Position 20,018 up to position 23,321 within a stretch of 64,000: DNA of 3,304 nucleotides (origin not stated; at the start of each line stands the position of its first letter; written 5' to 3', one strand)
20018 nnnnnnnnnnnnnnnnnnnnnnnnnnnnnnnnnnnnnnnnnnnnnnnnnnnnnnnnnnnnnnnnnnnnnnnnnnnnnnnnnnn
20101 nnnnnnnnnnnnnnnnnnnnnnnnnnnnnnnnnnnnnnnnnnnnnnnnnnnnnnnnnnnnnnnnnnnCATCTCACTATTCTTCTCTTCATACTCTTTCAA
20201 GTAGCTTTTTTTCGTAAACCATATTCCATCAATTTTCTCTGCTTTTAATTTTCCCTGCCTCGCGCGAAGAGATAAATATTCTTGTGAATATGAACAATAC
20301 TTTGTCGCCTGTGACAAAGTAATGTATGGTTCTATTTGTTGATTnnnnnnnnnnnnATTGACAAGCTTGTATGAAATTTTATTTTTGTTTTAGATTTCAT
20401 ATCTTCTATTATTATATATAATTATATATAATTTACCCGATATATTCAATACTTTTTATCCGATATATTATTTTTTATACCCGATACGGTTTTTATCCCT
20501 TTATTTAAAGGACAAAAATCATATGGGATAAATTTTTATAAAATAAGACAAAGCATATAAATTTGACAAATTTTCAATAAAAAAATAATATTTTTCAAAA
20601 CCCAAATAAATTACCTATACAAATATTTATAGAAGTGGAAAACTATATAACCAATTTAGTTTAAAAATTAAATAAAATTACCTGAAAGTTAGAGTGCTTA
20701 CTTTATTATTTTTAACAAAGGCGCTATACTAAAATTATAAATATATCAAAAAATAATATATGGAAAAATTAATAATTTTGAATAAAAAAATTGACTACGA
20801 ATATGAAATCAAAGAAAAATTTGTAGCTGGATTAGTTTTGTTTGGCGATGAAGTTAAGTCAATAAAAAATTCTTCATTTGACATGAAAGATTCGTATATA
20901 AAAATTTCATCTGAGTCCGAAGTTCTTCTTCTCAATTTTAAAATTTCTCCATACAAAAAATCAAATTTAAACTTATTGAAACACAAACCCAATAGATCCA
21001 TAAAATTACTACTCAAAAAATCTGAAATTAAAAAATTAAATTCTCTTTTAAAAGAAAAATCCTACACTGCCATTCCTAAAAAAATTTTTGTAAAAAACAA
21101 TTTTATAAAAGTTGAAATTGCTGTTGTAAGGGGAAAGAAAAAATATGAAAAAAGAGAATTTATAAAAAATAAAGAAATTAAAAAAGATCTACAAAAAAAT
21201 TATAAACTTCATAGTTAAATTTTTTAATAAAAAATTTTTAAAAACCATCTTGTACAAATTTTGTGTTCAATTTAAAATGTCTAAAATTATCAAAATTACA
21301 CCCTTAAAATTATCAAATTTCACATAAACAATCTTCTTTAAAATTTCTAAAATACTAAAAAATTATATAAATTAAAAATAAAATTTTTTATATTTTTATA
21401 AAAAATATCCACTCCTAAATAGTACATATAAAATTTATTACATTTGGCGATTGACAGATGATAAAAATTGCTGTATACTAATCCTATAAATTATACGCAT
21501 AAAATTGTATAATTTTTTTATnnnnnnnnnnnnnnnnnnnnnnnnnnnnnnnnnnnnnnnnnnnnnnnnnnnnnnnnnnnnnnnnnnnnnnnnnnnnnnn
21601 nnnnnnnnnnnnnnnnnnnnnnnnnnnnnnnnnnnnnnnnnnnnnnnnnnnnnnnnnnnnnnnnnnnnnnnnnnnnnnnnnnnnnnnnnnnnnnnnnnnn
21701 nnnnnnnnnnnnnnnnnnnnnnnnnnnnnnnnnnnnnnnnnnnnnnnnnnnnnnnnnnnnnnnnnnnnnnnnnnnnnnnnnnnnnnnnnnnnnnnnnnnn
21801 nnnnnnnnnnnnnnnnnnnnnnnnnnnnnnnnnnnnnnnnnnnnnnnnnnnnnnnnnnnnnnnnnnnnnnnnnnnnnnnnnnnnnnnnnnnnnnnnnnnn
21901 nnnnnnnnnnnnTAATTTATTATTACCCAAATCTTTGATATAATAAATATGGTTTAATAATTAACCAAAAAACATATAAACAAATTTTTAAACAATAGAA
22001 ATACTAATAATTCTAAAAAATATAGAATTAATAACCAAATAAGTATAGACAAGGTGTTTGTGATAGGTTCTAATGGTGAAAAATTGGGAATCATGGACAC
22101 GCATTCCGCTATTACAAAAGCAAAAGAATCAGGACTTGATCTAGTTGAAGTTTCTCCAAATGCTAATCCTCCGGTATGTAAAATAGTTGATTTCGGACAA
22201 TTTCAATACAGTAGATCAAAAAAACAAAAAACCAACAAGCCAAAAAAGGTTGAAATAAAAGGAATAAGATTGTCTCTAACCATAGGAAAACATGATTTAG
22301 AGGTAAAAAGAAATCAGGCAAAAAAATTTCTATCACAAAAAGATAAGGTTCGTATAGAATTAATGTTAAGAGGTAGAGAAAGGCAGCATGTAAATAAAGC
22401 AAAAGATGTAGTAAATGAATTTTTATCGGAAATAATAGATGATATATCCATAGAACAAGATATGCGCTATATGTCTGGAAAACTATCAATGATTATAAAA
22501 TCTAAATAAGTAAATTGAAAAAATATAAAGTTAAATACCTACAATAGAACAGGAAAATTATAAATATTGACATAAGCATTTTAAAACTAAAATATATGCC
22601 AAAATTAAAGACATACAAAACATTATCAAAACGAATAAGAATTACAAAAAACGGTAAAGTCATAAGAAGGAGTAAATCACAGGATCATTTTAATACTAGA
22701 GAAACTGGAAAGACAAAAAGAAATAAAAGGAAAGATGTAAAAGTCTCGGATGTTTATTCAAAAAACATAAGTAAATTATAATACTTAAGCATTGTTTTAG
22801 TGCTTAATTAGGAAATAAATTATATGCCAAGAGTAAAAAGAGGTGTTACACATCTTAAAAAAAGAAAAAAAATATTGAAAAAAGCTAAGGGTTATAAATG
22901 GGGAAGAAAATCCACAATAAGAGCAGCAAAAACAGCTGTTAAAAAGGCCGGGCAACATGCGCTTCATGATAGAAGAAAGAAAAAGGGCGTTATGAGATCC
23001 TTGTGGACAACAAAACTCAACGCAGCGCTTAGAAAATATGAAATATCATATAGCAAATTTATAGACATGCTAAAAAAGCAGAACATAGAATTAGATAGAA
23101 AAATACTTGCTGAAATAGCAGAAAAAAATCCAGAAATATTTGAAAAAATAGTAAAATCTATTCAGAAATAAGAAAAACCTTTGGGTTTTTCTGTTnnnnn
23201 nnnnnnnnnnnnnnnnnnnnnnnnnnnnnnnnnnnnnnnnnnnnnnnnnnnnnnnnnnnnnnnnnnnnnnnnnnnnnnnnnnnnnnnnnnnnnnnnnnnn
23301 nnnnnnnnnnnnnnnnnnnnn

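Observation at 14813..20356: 1847-aa mosaic giant surface protein: excisionase-type HTH, TM anchor, collagen repeats, duplicated tail-fibre-like modules, an internal S74-type chaperone domain and an acidic repeat tail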

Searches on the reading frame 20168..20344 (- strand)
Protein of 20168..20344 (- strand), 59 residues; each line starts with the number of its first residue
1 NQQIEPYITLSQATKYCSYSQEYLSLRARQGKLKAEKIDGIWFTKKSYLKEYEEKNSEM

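Call 25: search_protein_families(library=pfam, alignment_id=A1, max_evalue=0.01)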
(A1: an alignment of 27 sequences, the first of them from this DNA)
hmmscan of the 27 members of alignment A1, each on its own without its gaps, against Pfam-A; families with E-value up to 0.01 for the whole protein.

A. member 1, seq(59 aa): 0 families

B. families by the number of members that match (of 27 scanned): 1 family
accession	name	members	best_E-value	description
PF12728.13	HTH_17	19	6.2e-07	Helix-turn-helix domain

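Call 34: predict_structure(alignment_id=A1)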
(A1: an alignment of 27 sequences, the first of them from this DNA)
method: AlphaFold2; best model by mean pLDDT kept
length: 59 residues; sequences in the alignment: 27
mean_pLDDT: 91.5   pTM: 0.73
mean pLDDT of the five models: 91.5, 90.0, 89.7, 88.9, 87.2
residues with pLDDT >= 90: 50; 70-90: 5; 50-70: 3; < 50: 1
segments of 3 or more residues with pLDDT < 50: none
pLDDT, mean of each block of 10 residues (from residue 1): 81 95 97 95 96 84
secondary structure, 60 per line:
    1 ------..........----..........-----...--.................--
elements in order: E7-9 H10-16 H21-30 E36-38 E41-45 H46-57

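Call 37: search_protein_representatives(alignment_id=A1)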
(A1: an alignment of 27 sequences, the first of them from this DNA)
Query: 27 sequences, 59 profile positions. Proteins with E-value up to 0.001 (for the whole library): 3995; up to 1e-10: 1623; up to 1e-30: 88. The best 150 are listed.
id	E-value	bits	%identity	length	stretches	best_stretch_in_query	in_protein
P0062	7.5e-79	275.0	-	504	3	3-57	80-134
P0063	7.0e-68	239.9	-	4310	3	3-56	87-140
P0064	3.0e-58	209.1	-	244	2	2-58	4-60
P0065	4.2e-58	208.6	-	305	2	2-57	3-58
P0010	1.2e-57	207.1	-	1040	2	4-57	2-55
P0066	1.9e-57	206.5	-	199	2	3-54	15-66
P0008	3.1e-57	205.8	-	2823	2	4-58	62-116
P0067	4.2e-57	205.4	-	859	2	3-58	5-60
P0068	1.9e-56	203.3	-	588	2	2-57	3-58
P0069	3.9e-56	202.3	-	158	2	3-54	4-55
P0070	4.5e-55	198.9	-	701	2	1-57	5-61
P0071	9.7e-55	197.8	-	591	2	2-56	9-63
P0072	1.9e-54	196.8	-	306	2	2-58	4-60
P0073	2.8e-54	196.4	-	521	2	2-57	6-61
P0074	3.1e-54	196.2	-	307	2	2-56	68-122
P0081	4.0e-53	192.6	-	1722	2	3-56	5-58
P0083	5.4e-53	192.2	-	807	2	3-56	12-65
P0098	2.8e-50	183.5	-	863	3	2-57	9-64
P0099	3.9e-50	183.1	-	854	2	2-56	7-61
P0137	7.4e-33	127.7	-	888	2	4-56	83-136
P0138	1.3e-32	127.0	-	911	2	2-55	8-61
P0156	1.5e-29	117.1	-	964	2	5-58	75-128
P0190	3.5e-28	112.8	-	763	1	4-58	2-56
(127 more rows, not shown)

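Call 38: fold_search(model_id=the predicted structure, library=pdb)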
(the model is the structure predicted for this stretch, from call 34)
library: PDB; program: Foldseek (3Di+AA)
matches with E <= 10: 493; with E <= 0.001: 0
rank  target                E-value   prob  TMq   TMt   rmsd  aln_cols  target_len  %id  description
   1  6ama_B                9.7e-02  0.99  0.64  0.68   1.8        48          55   17  Structure of S. coelicolor/S. venezuelae BldC-smeA-ssfA complex to 3.09 Angstrom (released 2018-03-28)
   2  8dgl_A                9.7e-02  0.99  0.67  0.61   1.8        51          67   22  Crystal Structure of the RdfS Excisionase (released 2022-10-05)
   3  6ama_P                1.3e-01  0.99  0.64  0.67   1.8        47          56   17  Structure of S. coelicolor/S. venezuelae BldC-smeA-ssfA complex to 3.09 Angstrom (released 2018-03-28)
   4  8dgl_B                1.3e-01  0.99  0.67  0.59   2.0        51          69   22  Crystal Structure of the RdfS Excisionase (released 2022-10-05)
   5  6ama_Y                1.4e-01  0.99  0.65  0.67   2.1        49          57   16  Structure of S. coelicolor/S. venezuelae BldC-smeA-ssfA complex to 3.09 Angstrom (released 2018-03-28)
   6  4j2n_C                1.7e-01  0.98  0.66  0.69   2.8        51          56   18  Crystal Structure of mycobacteriophage Pukovnik Xis (released 2013-10-23)
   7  6ama_A                2.2e-01  0.98  0.64  0.69   1.8        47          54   17  Structure of S. coelicolor/S. venezuelae BldC-smeA-ssfA complex to 3.09 Angstrom (released 2018-03-28)
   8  4j2n_A                2.5e-01  0.97  0.66  0.71   2.5        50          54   18  Crystal Structure of mycobacteriophage Pukovnik Xis (released 2013-10-23)
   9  8csh_A                2.5e-01  0.90  0.56  0.60   3.0        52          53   13  Structure of the DNA binding domain of pSK1 Par partition protein bound to centromere DNA (released 2022-08-10)
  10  3ucs_A                3.5e-01  0.97  0.72  0.46   1.9        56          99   14  Crystal structure of the complex between CBPA J-domain and CBPM (released 2013-07-03)
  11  6amk_B                3.5e-01  0.96  0.64  0.72   1.7        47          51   15  Structure of Streptomyces venezuelae BldC-whiI opt complex (released 2018-03-28)
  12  5znx                  3.5e-01  0.25  0.38  0.27   6.2        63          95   17  Crystal structure of CM14-treated HlyU from Vibrio vulnificus (released 2019-04-10)
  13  6ama_H                4.0e-01  0.96  0.65  0.69   1.7        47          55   17  Structure of S. coelicolor/S. venezuelae BldC-smeA-ssfA complex to 3.09 Angstrom (released 2018-03-28)
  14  6amk_A                4.0e-01  0.91  0.63  0.69   2.7        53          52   15  Structure of Streptomyces venezuelae BldC-whiI opt complex (released 2018-03-28)
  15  4p0z                  4.0e-01  0.90  0.63  0.35   2.7        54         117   18  Structure of the double stranded DNA binding type IV secretion protein TraN from Enterococcus (released 2014-07-30)
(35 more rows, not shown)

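Call 41: search_protein_families(library=pfam, proteins=[P0067, P0070, P0083, P0098, P0099, P0137, P0138, P0156, P0190, P0081], max_evalue=0.0001)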
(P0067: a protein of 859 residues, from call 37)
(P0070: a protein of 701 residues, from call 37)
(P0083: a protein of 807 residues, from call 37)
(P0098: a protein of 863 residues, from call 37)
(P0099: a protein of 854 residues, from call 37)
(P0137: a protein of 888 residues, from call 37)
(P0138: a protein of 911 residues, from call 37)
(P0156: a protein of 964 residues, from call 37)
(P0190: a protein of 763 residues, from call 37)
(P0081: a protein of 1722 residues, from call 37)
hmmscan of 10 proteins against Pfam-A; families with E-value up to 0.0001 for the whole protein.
P0067 (859 aa): 1 family
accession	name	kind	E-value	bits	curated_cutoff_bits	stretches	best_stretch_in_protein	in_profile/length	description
PF12728.13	HTH_17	-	3e-07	31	27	0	9-56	1-48/51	Helix-turn-helix domain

P0070 (701 aa): 1 family
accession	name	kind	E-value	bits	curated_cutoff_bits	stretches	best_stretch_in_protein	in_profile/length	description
PF12728.13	HTH_17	-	6.1e-08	33.2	27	0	11-59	1-49/51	Helix-turn-helix domain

P0083 (807 aa): 0 families

P0098 (863 aa): 1 family
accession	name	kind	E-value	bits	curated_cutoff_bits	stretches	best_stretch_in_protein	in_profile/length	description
PF12728.13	HTH_17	-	1.4e-11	44.9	27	1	15-59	2-46/51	Helix-turn-helix domain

P0099 (854 aa): 0 families

P0137 (888 aa): 0 families

P0138 (911 aa): 1 family
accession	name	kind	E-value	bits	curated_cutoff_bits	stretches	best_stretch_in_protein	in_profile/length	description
PF12728.13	HTH_17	-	3.5e-08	34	27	0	13-49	1-37/51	Helix-turn-helix domain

P0156 (964 aa): 1 family
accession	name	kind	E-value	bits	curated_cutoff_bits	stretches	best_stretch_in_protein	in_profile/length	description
PF12728.13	HTH_17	-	2.8e-08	34.3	27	0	14-58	4-48/51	Helix-turn-helix domain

P0190 (763 aa): 0 families

P0081 (1722 aa): 0 families

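Call 42: find_related_loci(query=A1, collection=genome_contigs, flank=3000)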
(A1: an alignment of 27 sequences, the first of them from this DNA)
Query A1 (59 aa) in genome_contigs; peptide patterns used: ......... (x = any residue, [..] = any of these).
349 stretches matched a pattern; 336 encode a relative of the query (tblastn E <= 1e-3); the best 80 are kept; 80 distinct loci.
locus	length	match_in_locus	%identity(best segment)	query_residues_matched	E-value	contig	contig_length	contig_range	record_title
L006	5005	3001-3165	85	5-59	1e-27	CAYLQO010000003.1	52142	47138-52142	MAG TPA_asm: uncultured Gammaproteobacteria bacterium isolate binchicken_co153_18 genome assembly, contig: NODE_496_leng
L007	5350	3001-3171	77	2-58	4e-27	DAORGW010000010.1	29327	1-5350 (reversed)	MAG TPA_asm: bacterium isolate AMR_MDS_1220 NODE_946_length_29327_cov_9.989444, whole genome shotgun sequence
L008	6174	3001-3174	59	2-59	4e-19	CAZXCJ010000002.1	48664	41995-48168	MAG TPA_asm: uncultured Gammaproteobacteria bacterium isolate binchicken_co243_180 genome assembly, contig: NODE_412_len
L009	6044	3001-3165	64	5-59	7e-19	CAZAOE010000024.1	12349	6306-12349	MAG TPA_asm: uncultured Gammaproteobacteria bacterium isolate SRP178699_co1_436 genome assembly, contig: NODE_6876_lengt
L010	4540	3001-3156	67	7-58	6e-19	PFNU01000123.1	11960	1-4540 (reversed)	MAG: bacterium (Candidatus Torokbacteria) CG_4_10_14_0_2_um_filter_35_8 CG_4_10_14_0.2_scaffold_2751_c, whole genome sho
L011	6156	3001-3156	67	7-58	7e-19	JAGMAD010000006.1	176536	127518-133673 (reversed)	MAG: Candidatus Parcubacteria bacterium isolate RS_14_22 ZL355.bin.22.fa_6, whole genome shotgun sequence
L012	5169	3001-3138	76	7-52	9e-19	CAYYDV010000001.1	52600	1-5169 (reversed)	MAG TPA_asm: uncultured Candidatus Saccharibacteria bacterium isolate SRP068000_co1_25 genome assembly, contig: NODE_524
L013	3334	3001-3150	70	7-56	1e-18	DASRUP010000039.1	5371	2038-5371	MAG TPA_asm: Candidatus Paceibacterota bacterium isolate SMAG_U8136 k141_251864, whole genome shotgun sequence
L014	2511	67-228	65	5-58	1e-18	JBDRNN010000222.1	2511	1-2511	MAG: Candidatus Bathyarchaeota archaeon isolate MEGAHIT-group-1.890 k141_5993121, whole genome shotgun sequence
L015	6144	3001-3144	69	5-52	1e-18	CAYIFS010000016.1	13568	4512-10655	MAG TPA_asm: uncultured Candidatus Saccharibacteria bacterium isolate ERP119705_co18_679 genome assembly, contig: NODE_5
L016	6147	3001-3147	69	7-55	2e-18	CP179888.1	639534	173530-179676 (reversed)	MAG: Candidatus Nealsonbacteria bacterium isolate ER9H13parc1 chromosome, complete genome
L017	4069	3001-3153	69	7-57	4e-18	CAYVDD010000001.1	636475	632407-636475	MAG TPA_asm: uncultured Candidatus Saccharibacteria bacterium isolate SRP323688_co1_61 genome assembly, contig: NODE_7_l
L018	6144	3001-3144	67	5-52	3e-18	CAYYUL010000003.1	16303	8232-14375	MAG TPA_asm: uncultured Candidatus Saccharibacteria bacterium isolate SRP269290_co2_270 genome assembly, contig: NODE_38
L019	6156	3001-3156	62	7-58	4e-18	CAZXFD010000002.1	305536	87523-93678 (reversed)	MAG TPA_asm: uncultured Gammaproteobacteria bacterium isolate SRP220891_co4_301 genome assembly, contig: NODE_22_length_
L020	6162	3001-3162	61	5-58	4e-18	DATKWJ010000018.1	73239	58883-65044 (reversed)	MAG TPA_asm: Patescibacteria group bacterium isolate SMAG_U14160 k141_3559754, whole genome shotgun sequence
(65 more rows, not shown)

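Call 84: search_protein_families(library=ncbifam, alignment_id=A1, max_evalue=0.01)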
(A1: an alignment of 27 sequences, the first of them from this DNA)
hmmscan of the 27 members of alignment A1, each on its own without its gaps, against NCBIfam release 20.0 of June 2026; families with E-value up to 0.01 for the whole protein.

A. member 1, seq(59 aa): 0 families

B. families by the number of members that match (of 27 scanned): 1 family
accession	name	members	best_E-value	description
TIGR01764.1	excise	11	2.8e-07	excisionase family DNA-binding protein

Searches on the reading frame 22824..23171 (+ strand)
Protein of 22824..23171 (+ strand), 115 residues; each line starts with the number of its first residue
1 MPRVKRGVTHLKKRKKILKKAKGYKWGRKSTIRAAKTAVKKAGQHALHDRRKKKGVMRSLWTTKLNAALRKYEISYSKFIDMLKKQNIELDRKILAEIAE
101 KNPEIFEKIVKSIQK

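Call 8: search_protein_families(library=pfam, proteins=[window:22824-23171:+], max_evalue=1)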
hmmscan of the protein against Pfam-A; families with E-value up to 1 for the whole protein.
window:22824-23171:+ (115 aa): 4 families
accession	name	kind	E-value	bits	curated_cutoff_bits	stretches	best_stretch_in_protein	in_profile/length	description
PF00453.23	Ribosomal_L20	-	1.9e-35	121.6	30.8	1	3-109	1-107/107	Ribosomal protein L20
PF07818.18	HCNGP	-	0.008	17.2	26.3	1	77-112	18-52/94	HCNGP-like protein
PF06480.20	FtsH_ext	-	0.03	15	25.5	1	73-89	28-44/103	FtsH Extracellular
PF06294.16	CH_2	-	0.042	14.3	27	1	76-114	57-95/96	CH-like domain in sperm protein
